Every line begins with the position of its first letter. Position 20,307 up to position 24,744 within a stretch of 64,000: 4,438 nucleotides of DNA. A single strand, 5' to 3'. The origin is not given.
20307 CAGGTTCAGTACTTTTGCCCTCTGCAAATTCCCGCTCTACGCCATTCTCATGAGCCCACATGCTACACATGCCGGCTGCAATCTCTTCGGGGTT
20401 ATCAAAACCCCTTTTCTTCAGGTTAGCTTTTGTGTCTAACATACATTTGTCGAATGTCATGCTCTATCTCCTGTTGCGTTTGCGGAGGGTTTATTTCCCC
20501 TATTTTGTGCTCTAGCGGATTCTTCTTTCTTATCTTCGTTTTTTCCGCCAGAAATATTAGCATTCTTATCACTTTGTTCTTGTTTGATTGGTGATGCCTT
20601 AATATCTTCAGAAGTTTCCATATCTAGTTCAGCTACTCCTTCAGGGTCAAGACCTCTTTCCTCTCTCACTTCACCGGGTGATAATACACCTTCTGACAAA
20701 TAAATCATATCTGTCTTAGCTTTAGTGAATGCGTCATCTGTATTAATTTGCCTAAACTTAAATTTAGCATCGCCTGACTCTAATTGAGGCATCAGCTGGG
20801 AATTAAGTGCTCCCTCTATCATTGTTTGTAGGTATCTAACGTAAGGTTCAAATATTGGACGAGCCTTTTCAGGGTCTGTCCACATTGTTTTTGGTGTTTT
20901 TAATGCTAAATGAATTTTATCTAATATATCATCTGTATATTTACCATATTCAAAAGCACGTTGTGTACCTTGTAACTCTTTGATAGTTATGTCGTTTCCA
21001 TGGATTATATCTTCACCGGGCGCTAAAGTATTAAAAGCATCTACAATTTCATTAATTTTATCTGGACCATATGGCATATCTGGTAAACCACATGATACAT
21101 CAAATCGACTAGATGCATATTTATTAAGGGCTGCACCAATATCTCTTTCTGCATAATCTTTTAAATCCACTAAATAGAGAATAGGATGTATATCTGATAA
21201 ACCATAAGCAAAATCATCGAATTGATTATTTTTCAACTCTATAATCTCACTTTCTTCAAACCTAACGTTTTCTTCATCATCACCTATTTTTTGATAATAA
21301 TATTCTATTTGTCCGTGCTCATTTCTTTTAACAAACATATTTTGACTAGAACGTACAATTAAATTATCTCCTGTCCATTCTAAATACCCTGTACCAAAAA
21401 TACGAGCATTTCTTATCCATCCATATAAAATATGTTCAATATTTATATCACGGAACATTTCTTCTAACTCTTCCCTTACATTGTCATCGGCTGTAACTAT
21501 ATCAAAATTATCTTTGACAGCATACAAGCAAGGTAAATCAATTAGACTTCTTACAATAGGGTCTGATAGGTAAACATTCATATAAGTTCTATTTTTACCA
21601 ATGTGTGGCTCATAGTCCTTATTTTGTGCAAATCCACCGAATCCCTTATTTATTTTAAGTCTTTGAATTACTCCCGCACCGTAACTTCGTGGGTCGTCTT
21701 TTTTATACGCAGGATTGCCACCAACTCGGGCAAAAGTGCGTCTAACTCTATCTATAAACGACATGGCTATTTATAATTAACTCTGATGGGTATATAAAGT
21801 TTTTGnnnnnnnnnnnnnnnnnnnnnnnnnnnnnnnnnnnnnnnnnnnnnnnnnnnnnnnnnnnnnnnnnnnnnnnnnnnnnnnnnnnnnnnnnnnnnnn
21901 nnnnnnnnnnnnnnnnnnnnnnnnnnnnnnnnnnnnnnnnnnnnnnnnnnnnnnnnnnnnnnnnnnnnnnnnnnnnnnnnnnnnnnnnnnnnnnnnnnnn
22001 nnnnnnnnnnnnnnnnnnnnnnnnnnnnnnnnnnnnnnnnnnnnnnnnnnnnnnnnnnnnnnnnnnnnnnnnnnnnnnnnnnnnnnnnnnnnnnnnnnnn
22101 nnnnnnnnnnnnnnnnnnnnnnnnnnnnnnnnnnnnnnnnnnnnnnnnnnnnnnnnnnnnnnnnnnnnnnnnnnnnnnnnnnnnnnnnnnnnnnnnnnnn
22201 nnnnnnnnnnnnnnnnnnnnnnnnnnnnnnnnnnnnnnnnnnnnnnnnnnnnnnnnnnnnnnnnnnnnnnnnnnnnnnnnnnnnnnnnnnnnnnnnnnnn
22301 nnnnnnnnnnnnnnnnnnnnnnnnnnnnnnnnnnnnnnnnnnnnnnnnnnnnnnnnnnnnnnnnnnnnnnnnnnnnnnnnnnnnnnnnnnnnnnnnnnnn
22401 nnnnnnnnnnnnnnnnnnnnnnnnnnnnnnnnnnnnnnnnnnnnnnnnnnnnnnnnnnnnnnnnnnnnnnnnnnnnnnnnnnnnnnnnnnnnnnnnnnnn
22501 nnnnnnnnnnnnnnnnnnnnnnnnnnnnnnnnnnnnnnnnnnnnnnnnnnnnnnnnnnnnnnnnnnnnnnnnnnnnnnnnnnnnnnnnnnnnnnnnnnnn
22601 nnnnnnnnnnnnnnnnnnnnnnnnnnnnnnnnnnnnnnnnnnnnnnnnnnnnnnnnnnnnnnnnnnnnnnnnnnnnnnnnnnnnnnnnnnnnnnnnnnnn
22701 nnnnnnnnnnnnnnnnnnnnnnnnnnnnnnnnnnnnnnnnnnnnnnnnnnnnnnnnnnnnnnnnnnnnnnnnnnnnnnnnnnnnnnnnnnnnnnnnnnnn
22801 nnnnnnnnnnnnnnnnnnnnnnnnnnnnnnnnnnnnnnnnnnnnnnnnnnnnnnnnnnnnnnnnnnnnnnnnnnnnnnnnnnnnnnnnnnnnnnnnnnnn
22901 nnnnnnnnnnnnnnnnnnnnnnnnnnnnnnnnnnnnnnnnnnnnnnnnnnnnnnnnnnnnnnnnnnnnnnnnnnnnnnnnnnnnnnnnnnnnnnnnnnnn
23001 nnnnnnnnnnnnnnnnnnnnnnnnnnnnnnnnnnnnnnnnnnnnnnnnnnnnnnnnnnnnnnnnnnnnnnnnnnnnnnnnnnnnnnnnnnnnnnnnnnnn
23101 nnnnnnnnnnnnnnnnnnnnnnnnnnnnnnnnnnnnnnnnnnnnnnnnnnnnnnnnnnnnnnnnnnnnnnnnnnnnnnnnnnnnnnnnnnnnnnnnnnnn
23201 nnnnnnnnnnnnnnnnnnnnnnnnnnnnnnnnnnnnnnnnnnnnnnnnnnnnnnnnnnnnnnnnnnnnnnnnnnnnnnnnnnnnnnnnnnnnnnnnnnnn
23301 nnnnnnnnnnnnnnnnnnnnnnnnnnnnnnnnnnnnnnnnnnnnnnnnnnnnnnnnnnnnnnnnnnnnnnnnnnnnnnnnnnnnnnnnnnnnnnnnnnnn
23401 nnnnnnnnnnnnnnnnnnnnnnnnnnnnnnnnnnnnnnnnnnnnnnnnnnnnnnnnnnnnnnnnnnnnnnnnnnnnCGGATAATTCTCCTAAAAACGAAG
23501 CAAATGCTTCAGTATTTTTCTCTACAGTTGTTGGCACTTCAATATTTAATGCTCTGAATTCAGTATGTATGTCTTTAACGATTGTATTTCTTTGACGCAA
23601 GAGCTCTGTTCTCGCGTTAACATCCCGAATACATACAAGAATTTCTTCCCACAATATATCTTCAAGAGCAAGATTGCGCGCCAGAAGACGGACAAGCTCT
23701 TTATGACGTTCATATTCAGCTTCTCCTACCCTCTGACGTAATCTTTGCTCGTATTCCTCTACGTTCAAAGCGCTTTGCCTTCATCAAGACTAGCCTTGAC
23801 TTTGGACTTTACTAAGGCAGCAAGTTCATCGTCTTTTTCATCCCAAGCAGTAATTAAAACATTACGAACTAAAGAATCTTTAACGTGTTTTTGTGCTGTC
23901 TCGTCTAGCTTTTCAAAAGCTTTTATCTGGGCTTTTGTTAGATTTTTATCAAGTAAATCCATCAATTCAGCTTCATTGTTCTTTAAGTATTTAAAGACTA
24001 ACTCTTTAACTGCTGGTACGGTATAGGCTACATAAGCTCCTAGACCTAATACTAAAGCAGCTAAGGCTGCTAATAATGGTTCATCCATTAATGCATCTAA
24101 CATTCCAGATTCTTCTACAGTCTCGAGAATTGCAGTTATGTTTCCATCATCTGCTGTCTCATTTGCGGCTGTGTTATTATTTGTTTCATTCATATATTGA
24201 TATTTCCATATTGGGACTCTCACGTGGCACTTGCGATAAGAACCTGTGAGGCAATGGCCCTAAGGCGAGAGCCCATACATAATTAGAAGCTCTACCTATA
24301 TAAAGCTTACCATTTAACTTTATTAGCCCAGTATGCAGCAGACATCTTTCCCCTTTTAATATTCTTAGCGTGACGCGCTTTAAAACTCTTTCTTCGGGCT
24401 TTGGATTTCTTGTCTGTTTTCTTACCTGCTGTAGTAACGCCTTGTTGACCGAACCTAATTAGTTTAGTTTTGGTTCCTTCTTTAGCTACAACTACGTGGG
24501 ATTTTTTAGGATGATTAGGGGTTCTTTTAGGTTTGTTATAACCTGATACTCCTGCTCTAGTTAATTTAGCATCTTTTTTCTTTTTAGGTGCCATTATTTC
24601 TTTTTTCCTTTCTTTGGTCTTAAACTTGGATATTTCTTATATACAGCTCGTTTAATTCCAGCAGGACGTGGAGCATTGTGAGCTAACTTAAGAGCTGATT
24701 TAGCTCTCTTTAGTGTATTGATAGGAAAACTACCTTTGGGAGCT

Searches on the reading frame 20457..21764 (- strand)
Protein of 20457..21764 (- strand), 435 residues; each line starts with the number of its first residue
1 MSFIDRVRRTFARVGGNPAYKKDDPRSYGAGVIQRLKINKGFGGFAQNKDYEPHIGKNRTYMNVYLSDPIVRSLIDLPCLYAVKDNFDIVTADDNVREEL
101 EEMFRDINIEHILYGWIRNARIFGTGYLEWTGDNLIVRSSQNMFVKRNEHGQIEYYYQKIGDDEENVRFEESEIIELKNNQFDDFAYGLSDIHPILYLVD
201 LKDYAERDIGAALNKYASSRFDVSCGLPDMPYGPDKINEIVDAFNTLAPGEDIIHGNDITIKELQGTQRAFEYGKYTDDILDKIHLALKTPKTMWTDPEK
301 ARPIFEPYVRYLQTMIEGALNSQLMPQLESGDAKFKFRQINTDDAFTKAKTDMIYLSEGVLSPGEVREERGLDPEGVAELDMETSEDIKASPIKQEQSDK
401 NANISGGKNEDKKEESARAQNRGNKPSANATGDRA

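Call 8: search_protein_families(library=pfam, proteins=[window:20457-21764:-], max_evalue=0.01)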
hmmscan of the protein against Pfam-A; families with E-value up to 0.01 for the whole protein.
window:20457-21764:- (435 aa): 3 families
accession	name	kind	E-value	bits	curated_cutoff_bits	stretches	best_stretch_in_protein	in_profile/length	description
PF04860.17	Phage_portal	-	1.7e-10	41.1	39.1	1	113-370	55-320/321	Phage portal protein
PF06381.16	Phage_portal_3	-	0.00024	20.3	33.8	0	61-128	3-71/357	Phage portal protein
PF06074.18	Portal_Mu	-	0.0012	18.7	23.9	1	61-217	4-168/336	Portal protein of Mu bacteriophage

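Call 9: search_protein_families(library=phrogs, proteins=[window:20457-21764:-], max_evalue=0.001)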
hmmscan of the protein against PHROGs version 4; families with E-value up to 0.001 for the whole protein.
window:20457-21764:- (435 aa): 6 families
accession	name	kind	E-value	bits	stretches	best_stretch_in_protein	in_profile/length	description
phrog_9232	-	head and packaging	6.6e-13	49.3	1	50-415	51-469/502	portal protein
phrog_146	-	head and packaging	1.9e-10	41.3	1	41-128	33-126/587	portal protein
phrog_12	-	head and packaging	3.4e-10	40.6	1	310-426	351-474/646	portal protein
phrog_2662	-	head and packaging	7.2e-10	39.1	1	315-419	345-470/717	portal protein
phrog_15528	-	head and packaging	0.00012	21.6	0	339-431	419-516/794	portal protein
phrog_5929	-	head and packaging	0.0006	20.2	1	314-416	122-225/228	portal protein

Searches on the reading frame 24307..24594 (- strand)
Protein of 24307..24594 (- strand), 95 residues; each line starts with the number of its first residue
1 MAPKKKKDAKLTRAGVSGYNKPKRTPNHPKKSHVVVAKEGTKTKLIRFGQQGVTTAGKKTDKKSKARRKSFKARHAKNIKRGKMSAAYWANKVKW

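Call 106: search_protein_families(library=pfam, proteins=[window:24307-24594:-], max_evalue=0.1)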
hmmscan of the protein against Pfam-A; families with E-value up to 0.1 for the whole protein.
window:24307-24594:- (95 aa): 1 family
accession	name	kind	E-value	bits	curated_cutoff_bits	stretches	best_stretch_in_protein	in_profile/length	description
PF19058.5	DUF5754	-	0.00072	20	27.4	1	24-75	5-49/49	Family of unknown function (DUF5754)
